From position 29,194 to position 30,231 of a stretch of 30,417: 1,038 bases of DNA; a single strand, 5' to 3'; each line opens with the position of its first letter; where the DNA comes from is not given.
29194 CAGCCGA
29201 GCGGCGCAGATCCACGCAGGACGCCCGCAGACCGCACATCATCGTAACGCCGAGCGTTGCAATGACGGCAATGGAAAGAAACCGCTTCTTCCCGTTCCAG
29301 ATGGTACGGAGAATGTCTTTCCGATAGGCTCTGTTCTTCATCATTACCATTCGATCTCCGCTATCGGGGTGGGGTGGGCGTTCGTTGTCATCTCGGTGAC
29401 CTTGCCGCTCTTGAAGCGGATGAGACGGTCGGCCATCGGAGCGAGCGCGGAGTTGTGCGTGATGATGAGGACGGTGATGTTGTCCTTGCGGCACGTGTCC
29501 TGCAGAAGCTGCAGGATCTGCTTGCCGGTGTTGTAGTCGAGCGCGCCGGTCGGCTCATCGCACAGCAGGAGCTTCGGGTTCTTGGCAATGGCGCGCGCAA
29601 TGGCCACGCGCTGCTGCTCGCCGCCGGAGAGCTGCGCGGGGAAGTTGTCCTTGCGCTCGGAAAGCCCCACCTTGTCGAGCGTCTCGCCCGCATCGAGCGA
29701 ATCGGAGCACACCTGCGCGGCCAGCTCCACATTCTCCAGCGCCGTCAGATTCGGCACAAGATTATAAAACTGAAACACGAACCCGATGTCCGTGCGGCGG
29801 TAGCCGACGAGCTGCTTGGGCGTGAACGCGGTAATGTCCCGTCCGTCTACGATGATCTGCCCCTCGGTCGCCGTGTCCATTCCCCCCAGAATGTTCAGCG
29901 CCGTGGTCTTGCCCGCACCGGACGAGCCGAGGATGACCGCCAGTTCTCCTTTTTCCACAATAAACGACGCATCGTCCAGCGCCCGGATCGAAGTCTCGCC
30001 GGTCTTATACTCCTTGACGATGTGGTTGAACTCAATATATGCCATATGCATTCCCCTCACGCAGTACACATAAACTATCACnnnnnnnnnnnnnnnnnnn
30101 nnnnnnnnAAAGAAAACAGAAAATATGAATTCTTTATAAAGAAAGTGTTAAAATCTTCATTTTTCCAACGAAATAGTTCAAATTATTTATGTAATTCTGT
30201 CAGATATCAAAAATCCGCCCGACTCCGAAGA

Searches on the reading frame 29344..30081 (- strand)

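Call 16: search_protein_families(library=pfam, proteins=[window:29344-30081:-], max_evalue=0.00001)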
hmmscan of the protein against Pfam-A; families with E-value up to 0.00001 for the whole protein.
window:29344-30081:- (245 aa): 1 family
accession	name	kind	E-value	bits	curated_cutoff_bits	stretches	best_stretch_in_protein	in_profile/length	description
PF00005.33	ABC_tran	-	6.7e-35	121.1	25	1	35-178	1-136/137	ABC transporter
